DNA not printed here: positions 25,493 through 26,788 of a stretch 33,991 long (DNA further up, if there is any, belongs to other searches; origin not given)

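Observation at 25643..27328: Zinc-ribbon, pseudokinase, TM, 2xPASTA protein: a PrkC-like sensor with every catalytic kinase motif destroyed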

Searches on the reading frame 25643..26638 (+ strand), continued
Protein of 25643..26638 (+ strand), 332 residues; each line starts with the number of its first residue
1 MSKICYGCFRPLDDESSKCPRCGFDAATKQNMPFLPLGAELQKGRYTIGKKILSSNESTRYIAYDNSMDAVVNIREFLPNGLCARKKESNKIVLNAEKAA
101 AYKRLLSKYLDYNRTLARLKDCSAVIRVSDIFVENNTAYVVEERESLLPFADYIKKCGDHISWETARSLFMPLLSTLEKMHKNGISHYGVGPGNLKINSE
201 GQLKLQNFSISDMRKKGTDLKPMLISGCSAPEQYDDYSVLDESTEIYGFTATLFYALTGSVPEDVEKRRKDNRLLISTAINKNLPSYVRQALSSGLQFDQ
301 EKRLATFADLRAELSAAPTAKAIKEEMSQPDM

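Call 71: find_encoding_contigs(protein=P0312, flank=7000, max_places=1)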
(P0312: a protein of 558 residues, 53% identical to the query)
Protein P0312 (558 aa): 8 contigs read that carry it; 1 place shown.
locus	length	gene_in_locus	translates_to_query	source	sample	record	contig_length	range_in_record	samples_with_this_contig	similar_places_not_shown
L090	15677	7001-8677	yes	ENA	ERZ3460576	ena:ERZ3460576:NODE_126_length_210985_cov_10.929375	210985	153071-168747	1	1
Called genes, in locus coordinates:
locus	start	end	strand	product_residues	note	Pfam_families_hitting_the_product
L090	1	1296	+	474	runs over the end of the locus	PF02878:PGM_PMM_I, PF02879:PGM_PMM_II, PF02880:PGM_PMM_III, PF00408:PGM_PMM_IV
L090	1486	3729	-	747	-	PF13567:DUF4131, PF03772:Competence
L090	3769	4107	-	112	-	PF11969:DcpS_C, PF01230:HIT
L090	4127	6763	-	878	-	PF01411:tRNA-synt_2c, PF07973:tRNA_SAD, PF02272:DHHA1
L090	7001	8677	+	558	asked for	PF07714:PK_Tyr_Ser-Thr (faint), PF00069:Pkinase, PF03793:PASTA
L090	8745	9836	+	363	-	PF13303:PTS_EIIC_2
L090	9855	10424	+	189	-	PF02659:Mntp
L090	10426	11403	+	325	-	PF01408:GFO_IDH_MocA, PF22725:GFO_IDH_MocA_C3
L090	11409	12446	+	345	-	PF01408:GFO_IDH_MocA, PF02894:GFO_IDH_MocA_C, PF22725:GFO_IDH_MocA_C3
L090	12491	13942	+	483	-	PF00515:TPR_1 (faint), PF07719:TPR_2 (faint), PF13181:TPR_8 (faint), PF13424:TPR_12 (faint), PF13428:TPR_14 (faint), PF12569:NatA_aux_su (weak), PF14559:TPR_19 (faint)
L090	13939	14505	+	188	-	-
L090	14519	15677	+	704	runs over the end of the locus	PF07494:Reg_prop (faint)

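Call 72: find_encoding_contigs(protein=P0414, flank=7000, max_places=1)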
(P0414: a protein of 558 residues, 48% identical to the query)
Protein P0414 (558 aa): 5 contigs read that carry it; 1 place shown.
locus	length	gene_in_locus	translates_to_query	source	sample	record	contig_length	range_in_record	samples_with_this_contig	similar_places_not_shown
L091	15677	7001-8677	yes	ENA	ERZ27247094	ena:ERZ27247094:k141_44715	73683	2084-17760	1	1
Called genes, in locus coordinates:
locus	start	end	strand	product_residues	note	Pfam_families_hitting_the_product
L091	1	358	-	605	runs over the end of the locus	PF00012:HSP70, PF06723:MreB_Mbl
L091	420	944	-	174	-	PF01025:GrpE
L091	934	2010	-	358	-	PF01628:HrcA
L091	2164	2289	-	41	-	-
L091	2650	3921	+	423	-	PF01018:GTP1_OBG, PF01926:MMR_HSR1, PF02421:FeoB_N, PF09269:DUF1967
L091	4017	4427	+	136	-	PF00636:Ribonuclease_3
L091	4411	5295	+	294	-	PF02588:YitT_membrane, PF10035:DUF2179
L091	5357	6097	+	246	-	PF20772:TACO1_YebC_N, PF01709:Transcrip_reg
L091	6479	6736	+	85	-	-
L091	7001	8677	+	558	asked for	PF07714:PK_Tyr_Ser-Thr, PF00069:Pkinase, PF03793:PASTA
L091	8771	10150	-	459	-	PF00285:Citrate_synt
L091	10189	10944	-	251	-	PF00977:His_biosynth, PF01207:Dus (faint), PF03060:NMO (faint)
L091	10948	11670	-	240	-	PF00117:GATase, PF07685:GATase_3, PF01174:SNO (weak)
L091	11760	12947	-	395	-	PF24708:Lip_C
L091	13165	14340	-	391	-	PF24708:Lip_C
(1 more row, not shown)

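Call 73: find_encoding_contigs(protein=P0402, flank=7000, max_places=1)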
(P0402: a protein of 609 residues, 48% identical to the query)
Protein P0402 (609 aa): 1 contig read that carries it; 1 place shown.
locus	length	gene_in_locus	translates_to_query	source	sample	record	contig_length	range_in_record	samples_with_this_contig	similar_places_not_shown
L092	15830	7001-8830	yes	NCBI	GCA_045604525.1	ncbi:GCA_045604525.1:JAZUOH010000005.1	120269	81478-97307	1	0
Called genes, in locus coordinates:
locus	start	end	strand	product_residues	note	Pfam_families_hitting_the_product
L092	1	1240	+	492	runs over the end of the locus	PF09547:SpoIVA_ATPase, PF20438:SpoIVA_middle, PF20439:SpoIVA_C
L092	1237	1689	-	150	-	PF00075:RNase_H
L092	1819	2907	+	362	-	-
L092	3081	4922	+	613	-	PF00753:Lactamase_B, PF12706:Lactamase_B_2, PF23023:Anti-Pycsar_Apyc1 (weak), PF22505:RNase_J_b_CASP, PF07521:RMMBL, PF17770:RNase_J_C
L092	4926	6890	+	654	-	PF24898:GGDEF_GdpP, PF01368:DHH, PF02272:DHHA1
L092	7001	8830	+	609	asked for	PF07714:PK_Tyr_Ser-Thr (weak), PF00069:Pkinase, PF03793:PASTA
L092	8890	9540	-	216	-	PF02254:TrkA_N, PF03807:F420_oxidored (weak), PF02080:TrkA_C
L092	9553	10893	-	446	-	PF02386:TrkH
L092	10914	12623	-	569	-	PF00587:tRNA-synt_2b, PF04073:tRNA_edit, PF03129:HGTP_anticodon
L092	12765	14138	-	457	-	-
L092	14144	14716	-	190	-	-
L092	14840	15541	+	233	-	PF00899:ThiF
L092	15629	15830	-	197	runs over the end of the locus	PF00702:Hydrolase, PF13419:HAD_2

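Call 78: fold_search(model_id=the predicted structure, library=pdb)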
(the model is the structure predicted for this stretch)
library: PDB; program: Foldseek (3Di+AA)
matches with E <= 10: 2000; with E <= 0.001: 2000
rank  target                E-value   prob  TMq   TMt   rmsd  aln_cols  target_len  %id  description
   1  5hnv                  8.1e-16  1.00  0.63  0.72   5.5       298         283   20  Crystal structure of PpkA (released 2017-01-25)
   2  5x1r                  1.3e-15  1.00  0.62  0.72   5.5       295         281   20  PpkA-294 apo form (released 2018-01-31)
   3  6b2q_B                4.4e-13  1.00  0.55  0.67   5.0       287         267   20  Dual Inhibition of the Essential Protein Kinases A and B in Mycobacterium tuberculosis (released 2018-02-14)
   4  2fum_B                5.2e-13  1.00  0.56  0.69   5.6       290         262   20  Catalytic domain of protein kinase PknB from Mycobacterium tuberculosis in complex with mitoxantrone (released 2006-08-01)
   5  1o6y                  8.7e-13  1.00  0.55  0.68   5.6       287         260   21  Catalytic domain of PknB kinase from Mycobacterium tuberculosis (released 2003-01-30)
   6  5u94                  9.3e-13  1.00  0.55  0.68   5.6       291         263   20  Crystal structure of the Mycobacterium tuberculosis PASTA kinase PknB in complex with the potential theraputic kinase in (released 2017-12-20)
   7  3cxw_A                9.8e-13  1.00  0.59  0.70   5.8       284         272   17  Crystal structure of human proto-oncogene serine threonine kinase (PIM1) in complex with a consensus peptide and a bet (released 2008-07-15)
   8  1mru_A                1.3e-12  1.00  0.56  0.67   5.5       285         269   20  Intracellular Ser/Thr protein kinase domain of Mycobacterium tuberculosis PknB. (released 2003-02-11)
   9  2fum_A                1.4e-12  1.00  0.53  0.65   5.8       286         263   22  Catalytic domain of protein kinase PknB from Mycobacterium tuberculosis in complex with mitoxantrone (released 2006-08-01)
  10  3oro                  1.4e-12  1.00  0.53  0.63   6.3       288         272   22  Mycobacterium tuberculosis PknB kinase domain L33D mutant (crystal form 4) (released 2010-12-15)
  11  2fum_D                1.5e-12  1.00  0.55  0.69   5.8       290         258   20  Catalytic domain of protein kinase PknB from Mycobacterium tuberculosis in complex with mitoxantrone (released 2006-08-01)
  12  2phk_A                1.6e-12  1.00  0.59  0.68   4.8       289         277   14  THE CRYSTAL STRUCTURE OF A PHOSPHORYLASE KINASE PEPTIDE SUBSTRATE COMPLEX: KINASE SUBSTRATE RECOGNITION (released 1999-01-13)
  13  6b2e_A                1.6e-12  1.00  0.60  0.46   5.5       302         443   19  Structure of full length human AMPK (a2b2g1) in complex with a small molecule activator SC4. (released 2018-04-25)
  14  4eqm_A                1.7e-12  1.00  0.57  0.69   5.3       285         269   21  Structural analysis of Staphylococcus aureus serine/threonine kinase PknB (released 2012-06-27)
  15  9ymt                  1.9e-12  1.00  0.58  0.69   5.8       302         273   20  Staphylococcus aureus serine/threonine kinase Stk1 with inhibitor GW779439X (released 2026-03-11)
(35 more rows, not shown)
